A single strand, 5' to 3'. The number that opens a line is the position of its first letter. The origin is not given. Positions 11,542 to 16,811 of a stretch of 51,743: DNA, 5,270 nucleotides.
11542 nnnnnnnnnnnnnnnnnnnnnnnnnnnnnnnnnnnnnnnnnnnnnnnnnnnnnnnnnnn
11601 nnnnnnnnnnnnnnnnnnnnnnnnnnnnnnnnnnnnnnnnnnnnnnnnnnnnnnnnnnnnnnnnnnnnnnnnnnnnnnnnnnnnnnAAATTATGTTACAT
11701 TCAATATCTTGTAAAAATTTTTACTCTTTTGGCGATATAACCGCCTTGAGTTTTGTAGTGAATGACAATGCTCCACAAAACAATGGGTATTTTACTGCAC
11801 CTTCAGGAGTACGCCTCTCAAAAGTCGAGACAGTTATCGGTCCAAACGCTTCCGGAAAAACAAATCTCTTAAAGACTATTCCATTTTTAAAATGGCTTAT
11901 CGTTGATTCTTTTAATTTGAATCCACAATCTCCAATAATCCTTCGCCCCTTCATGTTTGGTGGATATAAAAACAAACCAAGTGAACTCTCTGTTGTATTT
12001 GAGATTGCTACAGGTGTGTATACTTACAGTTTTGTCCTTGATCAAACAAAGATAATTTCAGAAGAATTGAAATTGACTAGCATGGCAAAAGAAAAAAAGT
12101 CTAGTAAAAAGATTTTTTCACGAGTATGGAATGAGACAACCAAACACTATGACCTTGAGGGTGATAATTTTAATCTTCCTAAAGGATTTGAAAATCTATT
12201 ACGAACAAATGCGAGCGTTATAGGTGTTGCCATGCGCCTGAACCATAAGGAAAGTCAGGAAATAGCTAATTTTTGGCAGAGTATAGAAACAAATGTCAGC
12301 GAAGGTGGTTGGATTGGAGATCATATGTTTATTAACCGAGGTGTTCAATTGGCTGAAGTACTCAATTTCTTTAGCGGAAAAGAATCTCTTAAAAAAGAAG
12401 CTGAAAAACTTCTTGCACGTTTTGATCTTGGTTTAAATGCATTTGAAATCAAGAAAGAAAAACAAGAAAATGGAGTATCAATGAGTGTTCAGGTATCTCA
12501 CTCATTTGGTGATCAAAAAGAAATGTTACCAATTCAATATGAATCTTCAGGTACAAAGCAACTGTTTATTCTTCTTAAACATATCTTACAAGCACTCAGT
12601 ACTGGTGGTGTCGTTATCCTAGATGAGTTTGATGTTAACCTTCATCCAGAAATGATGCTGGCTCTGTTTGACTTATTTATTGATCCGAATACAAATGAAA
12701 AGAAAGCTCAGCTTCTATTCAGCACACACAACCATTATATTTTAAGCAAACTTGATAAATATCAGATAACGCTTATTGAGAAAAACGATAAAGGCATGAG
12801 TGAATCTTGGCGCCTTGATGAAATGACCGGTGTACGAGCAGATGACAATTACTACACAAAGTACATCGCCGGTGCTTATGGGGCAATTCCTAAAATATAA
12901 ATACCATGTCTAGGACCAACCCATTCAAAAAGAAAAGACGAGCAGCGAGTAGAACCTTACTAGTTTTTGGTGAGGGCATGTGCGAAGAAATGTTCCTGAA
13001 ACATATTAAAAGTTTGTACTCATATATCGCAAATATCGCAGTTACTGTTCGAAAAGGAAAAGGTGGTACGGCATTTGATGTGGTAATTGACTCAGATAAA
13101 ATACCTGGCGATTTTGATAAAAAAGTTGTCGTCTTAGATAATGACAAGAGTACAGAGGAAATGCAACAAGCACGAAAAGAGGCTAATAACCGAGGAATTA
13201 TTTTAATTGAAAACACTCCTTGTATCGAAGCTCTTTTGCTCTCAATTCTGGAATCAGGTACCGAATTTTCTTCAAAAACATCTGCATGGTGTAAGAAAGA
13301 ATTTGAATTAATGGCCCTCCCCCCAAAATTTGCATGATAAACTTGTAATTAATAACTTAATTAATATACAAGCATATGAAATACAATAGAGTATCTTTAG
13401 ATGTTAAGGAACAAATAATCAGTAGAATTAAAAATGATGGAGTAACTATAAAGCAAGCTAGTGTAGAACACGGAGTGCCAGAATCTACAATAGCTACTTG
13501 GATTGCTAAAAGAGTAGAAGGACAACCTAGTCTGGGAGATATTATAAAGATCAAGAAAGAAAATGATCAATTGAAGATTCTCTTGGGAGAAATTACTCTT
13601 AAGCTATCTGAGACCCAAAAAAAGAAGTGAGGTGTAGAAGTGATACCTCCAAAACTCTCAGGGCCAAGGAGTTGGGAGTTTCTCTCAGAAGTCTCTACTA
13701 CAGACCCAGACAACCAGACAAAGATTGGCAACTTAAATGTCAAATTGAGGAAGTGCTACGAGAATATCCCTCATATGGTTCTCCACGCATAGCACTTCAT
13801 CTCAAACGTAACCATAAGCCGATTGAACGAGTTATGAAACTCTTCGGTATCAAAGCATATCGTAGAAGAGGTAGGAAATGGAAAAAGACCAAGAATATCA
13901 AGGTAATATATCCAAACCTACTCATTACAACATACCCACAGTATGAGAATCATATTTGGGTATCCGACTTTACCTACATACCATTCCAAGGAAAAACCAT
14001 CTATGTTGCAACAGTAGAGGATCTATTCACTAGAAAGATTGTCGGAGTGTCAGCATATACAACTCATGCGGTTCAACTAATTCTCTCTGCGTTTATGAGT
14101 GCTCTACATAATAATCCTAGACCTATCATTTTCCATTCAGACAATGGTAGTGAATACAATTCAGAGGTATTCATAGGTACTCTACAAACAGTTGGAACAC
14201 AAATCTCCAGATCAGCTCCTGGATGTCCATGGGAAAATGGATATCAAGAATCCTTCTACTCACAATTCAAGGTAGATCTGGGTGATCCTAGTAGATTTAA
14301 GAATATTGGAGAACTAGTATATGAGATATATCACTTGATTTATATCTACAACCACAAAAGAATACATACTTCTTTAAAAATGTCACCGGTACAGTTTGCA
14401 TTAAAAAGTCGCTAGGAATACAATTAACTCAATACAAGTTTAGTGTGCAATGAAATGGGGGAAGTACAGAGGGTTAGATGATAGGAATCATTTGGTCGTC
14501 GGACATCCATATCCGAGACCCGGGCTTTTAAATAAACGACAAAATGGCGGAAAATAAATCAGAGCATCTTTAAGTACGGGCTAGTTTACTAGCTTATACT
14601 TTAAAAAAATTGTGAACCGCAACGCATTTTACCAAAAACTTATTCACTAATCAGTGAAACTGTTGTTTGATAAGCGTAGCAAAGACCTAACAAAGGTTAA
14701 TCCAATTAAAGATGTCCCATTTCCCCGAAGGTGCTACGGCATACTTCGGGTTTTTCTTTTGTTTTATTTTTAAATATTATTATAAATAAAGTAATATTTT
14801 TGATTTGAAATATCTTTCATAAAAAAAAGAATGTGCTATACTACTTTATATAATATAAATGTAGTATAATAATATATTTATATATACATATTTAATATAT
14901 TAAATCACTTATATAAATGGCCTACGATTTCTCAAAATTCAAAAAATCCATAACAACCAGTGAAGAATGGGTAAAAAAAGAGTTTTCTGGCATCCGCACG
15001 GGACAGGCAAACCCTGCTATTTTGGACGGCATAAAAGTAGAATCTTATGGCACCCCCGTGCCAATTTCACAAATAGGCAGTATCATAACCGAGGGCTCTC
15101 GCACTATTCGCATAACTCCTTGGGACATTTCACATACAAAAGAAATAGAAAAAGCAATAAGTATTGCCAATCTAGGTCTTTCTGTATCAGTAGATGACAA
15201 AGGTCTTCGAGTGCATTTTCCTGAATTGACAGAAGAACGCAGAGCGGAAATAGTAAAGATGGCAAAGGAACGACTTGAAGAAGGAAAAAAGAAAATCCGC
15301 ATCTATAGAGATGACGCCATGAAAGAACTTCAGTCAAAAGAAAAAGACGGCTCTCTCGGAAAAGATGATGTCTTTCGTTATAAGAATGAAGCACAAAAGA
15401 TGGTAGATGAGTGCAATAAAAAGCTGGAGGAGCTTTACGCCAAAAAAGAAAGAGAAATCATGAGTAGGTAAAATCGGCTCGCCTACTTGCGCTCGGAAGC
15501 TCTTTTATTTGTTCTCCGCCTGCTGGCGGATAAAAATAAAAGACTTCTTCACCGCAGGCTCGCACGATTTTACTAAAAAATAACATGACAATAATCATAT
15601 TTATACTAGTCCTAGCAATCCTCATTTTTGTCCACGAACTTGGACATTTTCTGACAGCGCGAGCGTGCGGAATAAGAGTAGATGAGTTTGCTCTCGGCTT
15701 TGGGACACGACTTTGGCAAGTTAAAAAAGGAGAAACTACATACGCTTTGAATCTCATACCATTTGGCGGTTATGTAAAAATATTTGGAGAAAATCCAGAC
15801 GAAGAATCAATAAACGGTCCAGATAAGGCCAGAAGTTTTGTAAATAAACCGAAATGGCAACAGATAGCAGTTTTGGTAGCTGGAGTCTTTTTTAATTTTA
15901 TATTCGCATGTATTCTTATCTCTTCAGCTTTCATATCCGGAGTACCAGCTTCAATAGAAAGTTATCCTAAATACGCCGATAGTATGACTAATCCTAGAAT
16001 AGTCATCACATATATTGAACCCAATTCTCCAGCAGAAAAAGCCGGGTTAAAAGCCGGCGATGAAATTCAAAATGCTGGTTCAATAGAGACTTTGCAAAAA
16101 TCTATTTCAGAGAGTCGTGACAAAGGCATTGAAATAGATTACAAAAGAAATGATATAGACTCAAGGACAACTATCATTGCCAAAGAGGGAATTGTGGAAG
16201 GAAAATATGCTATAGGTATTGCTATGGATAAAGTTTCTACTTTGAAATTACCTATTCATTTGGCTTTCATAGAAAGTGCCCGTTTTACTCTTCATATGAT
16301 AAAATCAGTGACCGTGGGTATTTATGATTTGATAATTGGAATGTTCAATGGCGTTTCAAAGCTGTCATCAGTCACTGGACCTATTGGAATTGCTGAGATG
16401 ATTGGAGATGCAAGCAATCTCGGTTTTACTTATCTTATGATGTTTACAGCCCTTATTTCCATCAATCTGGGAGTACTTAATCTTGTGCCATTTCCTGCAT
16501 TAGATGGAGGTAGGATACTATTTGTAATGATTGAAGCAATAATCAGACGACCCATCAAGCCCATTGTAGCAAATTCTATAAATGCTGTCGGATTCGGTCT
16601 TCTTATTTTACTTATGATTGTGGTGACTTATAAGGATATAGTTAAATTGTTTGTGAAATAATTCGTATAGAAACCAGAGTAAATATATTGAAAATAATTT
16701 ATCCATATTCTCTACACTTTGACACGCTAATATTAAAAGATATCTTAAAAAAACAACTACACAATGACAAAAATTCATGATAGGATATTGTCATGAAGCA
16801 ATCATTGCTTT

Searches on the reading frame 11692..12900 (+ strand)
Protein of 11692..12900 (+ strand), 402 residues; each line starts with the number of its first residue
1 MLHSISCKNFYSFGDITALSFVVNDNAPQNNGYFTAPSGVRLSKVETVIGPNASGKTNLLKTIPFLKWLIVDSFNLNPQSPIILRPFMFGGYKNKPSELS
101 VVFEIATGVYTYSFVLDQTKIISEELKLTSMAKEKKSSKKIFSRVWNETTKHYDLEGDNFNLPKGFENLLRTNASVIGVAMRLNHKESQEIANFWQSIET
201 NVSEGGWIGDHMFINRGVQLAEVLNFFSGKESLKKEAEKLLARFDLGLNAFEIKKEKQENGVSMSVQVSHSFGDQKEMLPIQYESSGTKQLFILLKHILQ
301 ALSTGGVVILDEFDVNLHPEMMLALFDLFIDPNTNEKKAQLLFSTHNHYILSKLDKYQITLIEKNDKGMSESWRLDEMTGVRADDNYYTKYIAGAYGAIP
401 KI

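Call 55: search_protein_families(library=pfam, proteins=[window:11692-12900:+])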
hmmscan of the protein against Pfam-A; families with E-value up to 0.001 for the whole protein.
window:11692-12900:+ (402 aa): 3 families
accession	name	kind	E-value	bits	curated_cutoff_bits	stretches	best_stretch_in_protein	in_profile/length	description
PF13304.12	AAA_21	-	2.2e-29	103.9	27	1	48-352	4-304/304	AAA domain, putative AbiEii toxin, Type IV TA system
PF13175.12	AAA_15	-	7.4e-11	42.7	32.1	1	3-350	4-373/374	AAA ATPase domain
PF02463.25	SMC_N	-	4.1e-06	26.8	40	0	44-65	25-46/220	RecF/RecN/SMC N terminal domain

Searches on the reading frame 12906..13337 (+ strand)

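Call 55: search_protein_families(library=pfam, proteins=[window:12906-13337:+])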
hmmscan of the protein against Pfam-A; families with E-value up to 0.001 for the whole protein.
window:12906-13337:+ (143 aa): 1 family
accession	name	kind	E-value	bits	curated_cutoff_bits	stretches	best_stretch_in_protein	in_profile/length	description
PF13707.11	RloB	-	6.4e-07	30.2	31.5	1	19-117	2-119/195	RloB-like protein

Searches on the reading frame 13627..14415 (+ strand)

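Call 55: search_protein_families(library=pfam, proteins=[window:13627-14415:+])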
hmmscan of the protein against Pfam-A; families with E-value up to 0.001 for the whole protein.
window:13627-14415:+ (262 aa): 4 families
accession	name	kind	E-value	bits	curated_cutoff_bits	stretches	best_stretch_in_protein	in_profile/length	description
PF00665.32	rve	-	4e-17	62.8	32.6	1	107-201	4-102/102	Integrase core domain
PF13683.12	rve_3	-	9.9e-12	44.9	26.5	1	190-253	2-65/67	Integrase core domain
PF13333.12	rve_2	-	1.2e-07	32.2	22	1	208-258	1-52/56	Integrase core domain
PF13276.12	HTH_21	-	1.9e-05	25.2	28.1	1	36-81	6-58/60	HTH-like domain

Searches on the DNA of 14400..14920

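Call 100: search_rna_families(source=window, start=14400, end=14920, threshold=evalue, max_evalue=1)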
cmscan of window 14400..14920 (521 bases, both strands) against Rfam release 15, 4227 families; matches with E-value up to 1: 0.
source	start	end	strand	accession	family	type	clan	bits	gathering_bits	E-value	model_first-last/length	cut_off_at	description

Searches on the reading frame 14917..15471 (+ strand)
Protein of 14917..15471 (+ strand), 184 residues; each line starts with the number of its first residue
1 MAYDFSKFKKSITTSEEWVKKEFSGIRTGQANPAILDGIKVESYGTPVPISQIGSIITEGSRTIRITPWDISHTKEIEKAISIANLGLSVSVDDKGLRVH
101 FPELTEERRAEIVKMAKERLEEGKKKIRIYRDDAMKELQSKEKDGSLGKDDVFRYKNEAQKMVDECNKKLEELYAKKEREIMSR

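Call 55: search_protein_families(library=pfam, proteins=[window:14917-15471:+])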
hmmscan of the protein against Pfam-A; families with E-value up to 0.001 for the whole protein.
window:14917-15471:+ (184 aa): 1 family
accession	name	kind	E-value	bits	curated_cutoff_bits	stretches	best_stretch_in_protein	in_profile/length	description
PF01765.24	RRF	-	9.3e-55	185.4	29.7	1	20-182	2-164/164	Ribosome recycling factor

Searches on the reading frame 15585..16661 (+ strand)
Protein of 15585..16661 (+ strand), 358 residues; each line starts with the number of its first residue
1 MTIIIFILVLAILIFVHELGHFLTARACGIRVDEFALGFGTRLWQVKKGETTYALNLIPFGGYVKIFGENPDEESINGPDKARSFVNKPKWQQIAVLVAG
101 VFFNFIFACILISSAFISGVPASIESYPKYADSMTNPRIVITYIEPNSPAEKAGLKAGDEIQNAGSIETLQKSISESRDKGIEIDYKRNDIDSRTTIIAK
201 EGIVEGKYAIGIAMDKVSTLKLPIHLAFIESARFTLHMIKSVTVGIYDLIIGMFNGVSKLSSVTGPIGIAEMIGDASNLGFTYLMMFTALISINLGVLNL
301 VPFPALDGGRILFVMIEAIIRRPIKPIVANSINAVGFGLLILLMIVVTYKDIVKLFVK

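Call 55: search_protein_families(library=pfam, proteins=[window:15585-16661:+])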
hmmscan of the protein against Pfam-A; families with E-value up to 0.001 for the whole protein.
window:15585-16661:+ (358 aa): 4 families
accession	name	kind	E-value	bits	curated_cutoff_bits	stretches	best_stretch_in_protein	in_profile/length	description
PF02163.28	Peptidase_M50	-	7.5e-63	212.3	27.2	1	6-343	2-221/221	Peptidase family M50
PF17820.7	PDZ_6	-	5.3e-06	26.5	27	1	140-162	1-23/54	PDZ domain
PF00595.29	PDZ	-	0.00031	21.5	23.2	1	136-162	24-50/81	PDZ domain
PF13180.12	PDZ_2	-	0.0004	21.1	27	1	134-168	9-43/80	PDZ domain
